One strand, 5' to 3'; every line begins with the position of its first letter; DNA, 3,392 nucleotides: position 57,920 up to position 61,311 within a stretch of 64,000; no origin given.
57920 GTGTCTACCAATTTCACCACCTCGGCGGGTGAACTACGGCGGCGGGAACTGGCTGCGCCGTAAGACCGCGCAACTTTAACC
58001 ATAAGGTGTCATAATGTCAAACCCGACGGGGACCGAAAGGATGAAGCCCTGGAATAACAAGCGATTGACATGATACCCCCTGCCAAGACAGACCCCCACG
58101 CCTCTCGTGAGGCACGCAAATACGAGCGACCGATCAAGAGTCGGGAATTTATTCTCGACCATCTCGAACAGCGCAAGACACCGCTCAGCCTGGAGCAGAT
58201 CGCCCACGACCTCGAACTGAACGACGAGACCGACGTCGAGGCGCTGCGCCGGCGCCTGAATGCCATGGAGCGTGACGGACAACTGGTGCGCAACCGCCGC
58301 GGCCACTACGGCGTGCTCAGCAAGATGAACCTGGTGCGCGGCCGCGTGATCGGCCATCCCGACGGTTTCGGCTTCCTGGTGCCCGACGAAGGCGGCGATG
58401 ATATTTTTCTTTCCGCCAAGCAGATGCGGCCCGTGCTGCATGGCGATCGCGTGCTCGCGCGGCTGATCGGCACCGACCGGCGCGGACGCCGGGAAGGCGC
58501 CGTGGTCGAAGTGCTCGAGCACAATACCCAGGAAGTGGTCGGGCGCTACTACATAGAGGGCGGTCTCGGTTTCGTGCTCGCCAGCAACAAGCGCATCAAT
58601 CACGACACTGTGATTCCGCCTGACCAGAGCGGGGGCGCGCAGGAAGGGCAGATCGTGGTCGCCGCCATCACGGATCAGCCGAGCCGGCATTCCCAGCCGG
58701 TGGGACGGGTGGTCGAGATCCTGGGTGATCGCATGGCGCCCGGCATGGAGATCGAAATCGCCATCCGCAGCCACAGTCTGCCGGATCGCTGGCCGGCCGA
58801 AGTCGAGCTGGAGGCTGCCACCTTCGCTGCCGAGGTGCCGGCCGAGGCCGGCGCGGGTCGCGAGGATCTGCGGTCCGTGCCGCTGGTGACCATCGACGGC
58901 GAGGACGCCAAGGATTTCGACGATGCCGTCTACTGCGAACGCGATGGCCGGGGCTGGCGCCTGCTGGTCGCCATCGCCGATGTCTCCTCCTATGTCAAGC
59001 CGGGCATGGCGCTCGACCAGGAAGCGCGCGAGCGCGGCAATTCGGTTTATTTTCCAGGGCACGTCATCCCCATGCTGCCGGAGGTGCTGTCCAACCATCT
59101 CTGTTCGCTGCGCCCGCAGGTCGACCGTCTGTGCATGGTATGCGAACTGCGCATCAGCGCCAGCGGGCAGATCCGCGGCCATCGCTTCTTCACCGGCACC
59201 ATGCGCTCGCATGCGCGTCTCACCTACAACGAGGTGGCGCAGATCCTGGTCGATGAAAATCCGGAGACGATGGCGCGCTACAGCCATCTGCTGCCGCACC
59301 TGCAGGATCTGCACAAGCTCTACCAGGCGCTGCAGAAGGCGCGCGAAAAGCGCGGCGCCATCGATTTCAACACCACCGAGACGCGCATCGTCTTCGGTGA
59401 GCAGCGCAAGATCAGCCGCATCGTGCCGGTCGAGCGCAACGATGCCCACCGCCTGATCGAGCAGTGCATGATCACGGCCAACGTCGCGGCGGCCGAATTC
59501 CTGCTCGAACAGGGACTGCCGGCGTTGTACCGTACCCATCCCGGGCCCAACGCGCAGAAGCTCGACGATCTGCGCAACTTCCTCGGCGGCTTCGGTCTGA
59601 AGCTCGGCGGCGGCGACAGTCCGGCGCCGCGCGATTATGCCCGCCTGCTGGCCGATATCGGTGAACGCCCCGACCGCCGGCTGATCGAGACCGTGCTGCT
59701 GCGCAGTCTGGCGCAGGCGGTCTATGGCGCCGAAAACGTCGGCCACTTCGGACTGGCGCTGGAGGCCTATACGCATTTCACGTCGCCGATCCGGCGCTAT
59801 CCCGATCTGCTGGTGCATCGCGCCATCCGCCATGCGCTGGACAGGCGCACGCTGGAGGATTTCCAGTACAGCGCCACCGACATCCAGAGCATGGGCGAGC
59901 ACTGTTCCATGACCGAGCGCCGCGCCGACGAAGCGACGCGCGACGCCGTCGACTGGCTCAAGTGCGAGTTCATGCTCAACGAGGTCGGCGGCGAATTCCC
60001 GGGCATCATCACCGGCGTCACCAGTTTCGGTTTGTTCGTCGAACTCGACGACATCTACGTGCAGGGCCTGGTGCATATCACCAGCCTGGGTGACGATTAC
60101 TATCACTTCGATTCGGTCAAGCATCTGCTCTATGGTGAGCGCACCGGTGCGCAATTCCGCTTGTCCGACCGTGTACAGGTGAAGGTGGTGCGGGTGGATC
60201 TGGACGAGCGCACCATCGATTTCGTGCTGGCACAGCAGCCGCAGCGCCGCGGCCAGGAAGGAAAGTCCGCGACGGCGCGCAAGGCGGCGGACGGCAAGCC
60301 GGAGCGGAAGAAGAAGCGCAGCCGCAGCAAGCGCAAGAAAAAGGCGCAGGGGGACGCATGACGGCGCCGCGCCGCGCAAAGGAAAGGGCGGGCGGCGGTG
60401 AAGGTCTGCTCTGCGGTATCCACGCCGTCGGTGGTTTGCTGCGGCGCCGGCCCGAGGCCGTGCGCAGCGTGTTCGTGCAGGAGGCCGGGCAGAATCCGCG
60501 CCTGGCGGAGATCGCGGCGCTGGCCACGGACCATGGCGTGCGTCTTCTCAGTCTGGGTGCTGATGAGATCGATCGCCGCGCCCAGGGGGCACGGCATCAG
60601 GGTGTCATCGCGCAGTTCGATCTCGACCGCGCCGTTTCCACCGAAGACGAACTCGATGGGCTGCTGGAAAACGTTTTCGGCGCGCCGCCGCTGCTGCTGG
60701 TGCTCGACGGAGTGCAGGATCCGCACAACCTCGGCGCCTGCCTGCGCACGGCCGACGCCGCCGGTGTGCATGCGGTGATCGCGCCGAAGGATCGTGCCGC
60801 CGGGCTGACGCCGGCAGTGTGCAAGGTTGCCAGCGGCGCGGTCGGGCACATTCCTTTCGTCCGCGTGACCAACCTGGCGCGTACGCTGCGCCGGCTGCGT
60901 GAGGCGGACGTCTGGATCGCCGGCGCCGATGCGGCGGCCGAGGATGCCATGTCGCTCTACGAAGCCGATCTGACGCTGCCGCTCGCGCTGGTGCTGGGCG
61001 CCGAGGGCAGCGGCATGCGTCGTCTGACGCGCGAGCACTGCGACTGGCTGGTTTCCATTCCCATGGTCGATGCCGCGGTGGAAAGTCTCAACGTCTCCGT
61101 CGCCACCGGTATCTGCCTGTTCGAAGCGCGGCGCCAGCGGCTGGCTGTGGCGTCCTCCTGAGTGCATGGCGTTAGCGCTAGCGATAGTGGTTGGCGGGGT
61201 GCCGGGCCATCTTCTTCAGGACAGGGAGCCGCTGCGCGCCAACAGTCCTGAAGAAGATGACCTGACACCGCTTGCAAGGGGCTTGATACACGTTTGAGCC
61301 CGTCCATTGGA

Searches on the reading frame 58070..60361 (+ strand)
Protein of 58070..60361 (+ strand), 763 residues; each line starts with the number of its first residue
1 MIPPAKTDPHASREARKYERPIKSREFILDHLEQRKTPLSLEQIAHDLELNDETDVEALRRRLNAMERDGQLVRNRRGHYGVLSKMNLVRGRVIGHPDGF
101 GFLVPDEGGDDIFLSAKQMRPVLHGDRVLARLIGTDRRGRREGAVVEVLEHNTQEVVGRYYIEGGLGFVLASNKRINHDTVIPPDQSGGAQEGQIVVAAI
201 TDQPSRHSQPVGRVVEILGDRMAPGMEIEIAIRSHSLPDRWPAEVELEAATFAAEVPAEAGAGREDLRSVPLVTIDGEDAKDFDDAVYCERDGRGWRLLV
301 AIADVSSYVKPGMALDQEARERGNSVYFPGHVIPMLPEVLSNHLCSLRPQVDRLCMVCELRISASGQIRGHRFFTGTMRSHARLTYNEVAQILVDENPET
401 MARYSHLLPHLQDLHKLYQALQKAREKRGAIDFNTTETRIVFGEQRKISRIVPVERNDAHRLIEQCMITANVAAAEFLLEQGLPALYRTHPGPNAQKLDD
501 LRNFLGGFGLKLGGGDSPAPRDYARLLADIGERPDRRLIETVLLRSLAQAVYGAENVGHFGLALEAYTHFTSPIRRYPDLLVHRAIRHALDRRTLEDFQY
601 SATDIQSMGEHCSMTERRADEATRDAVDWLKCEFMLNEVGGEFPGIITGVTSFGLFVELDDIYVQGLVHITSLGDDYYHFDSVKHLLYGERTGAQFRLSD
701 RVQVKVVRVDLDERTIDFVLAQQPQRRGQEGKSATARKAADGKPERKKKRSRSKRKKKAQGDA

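Call 11: find_encoding_contigs(protein=window:58070-60361:+, flank=10000, max_places=6)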
Protein window:58070-60361:+ (763 aa): no gene with exactly this product is on record in the collection.
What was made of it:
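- Tried and rejected: The exact RNase R protein is not on record (call 11).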

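Call 12: find_related_loci(query=window:58070-60361:+, collection=genome_contigs, flank=10000)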
Query window:58070-60361:+ (763 aa) in genome_contigs; peptide patterns used: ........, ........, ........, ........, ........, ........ (x = any residue, [..] = any of these).
600 stretches matched a pattern (row limit reached: there are more); 596 encode a relative of the query (tblastn E <= 1e-3); the best 80 are kept; 80 distinct loci.
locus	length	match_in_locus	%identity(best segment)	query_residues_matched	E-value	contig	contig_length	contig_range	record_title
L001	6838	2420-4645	80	1-739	0e+0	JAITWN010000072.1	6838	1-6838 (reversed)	MAG: Chromatiales bacterium isolate Xx448_bin22 k119_539685, whole genome shotgun sequence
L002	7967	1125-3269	66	7-721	0e+0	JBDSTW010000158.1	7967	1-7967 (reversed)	MAG: Gammaproteobacteria bacterium isolate cluster1_bin.567 k127_178764, whole genome shotgun sequence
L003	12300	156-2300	65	4-718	0e+0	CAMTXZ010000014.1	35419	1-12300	MAG: uncultured Chromatiaceae bacterium isolate G02_MAG_00001 genome assembly, contig: G02_MAG_00001_000000000233, whole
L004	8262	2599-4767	62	3-725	0e+0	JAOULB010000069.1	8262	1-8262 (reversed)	MAG: Gammaproteobacteria bacterium isolate 8_1_Jan_SF_Bin63 8_1_Jan_SF_Bin63_scaffold_5216_c1, whole genome shotgun sequ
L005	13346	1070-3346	60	4-759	0e+0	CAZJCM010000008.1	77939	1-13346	MAG TPA_asm: uncultured Sedimenticola sp. isolate binchicken_co64_81 genome assembly, contig: NODE_140_length_77939_cov_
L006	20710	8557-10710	62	1-718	0e+0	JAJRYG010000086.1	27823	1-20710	MAG: Gammaproteobacteria bacterium isolate Dive96_bin3.258 k141_3617561, whole genome shotgun sequence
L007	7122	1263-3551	60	4-762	0e+0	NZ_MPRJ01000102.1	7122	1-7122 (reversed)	Solemya velesiana gill symbiont voucher Malacology 379149 isolate Sveles-Q1 Svelesiana_sym_scaffold101, whole genome sho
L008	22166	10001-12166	63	6-727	0e+0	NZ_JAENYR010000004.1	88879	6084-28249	MAG: Thiohalomonas denitrificans isolate BL5_bin.3 BL5_bin3_NODE_113_length_88879_cov_36.690849, whole genome shotgun se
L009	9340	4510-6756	61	6-758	0e+0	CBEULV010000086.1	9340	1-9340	MAG TPA_asm: uncultured Gammaproteobacteria bacterium isolate SRR13515399_binner23_Refined_8 genome assembly, contig: ER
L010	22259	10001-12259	60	8-759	0e+0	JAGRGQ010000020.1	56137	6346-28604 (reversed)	MAG: Gammaproteobacteria bacterium isolate HKST-UBA179 NODE_20_length_56137_cov_13.485498, whole genome shotgun sequence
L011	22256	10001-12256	60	8-761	0e+0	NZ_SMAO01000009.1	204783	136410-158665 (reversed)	Thiobaca trueperi strain DSM 13587 Ga0244666_109, whole genome shotgun sequence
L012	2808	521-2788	60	1-760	0e+0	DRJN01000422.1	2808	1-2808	MAG TPA_asm: Gammaproteobacteria bacterium isolate HyVt-418 HyVt-418_k95_82568, whole genome shotgun sequence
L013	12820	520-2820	59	8-761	0e+0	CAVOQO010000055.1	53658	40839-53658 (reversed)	MAG: uncultured Gammaproteobacteria bacterium isolate MFD09779.bin.2.196 genome assembly, contig: contig_3330, whole gen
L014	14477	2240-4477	60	6-732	0e+0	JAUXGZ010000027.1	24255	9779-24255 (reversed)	MAG: Gammaproteobacteria bacterium isolate CSMAG_2942 CSMAG_2942_k119_1801619_length_24255_cov_14.9635, whole genome sho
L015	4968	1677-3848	61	8-730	0e+0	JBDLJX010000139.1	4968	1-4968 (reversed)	MAG: Pseudomonadota bacterium isolate MAG113 MAG113_139, whole genome shotgun sequence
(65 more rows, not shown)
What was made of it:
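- Tried and rejected: The best species-level relative is 80% identical (call 12), so same-species comparison was impossible.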

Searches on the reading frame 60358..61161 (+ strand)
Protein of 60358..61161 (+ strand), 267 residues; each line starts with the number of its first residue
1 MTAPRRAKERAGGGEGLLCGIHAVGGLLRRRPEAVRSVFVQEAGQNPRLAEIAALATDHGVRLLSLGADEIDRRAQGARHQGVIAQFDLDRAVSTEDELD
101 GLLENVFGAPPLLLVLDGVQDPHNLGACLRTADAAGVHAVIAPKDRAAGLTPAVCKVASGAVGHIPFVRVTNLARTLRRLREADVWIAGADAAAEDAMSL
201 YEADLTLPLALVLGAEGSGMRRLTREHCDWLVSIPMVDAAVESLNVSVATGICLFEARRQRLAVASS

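Call 62: search_protein_families(library=pfam, max_evalue=0.01, proteins=[window:60358-61161:+])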
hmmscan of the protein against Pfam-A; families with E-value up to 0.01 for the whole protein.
window:60358-61161:+ (267 aa): 2 families
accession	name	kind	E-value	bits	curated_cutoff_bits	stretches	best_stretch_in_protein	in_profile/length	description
PF00588.24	SpoU_methylase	-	8.2e-40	136.6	29.7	1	112-255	2-142/142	SpoU rRNA Methylase family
PF08032.17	SpoU_sub_bind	-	1.7e-12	48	22.8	1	17-88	1-71/76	RNA 2'-O ribose methyltransferase substrate binding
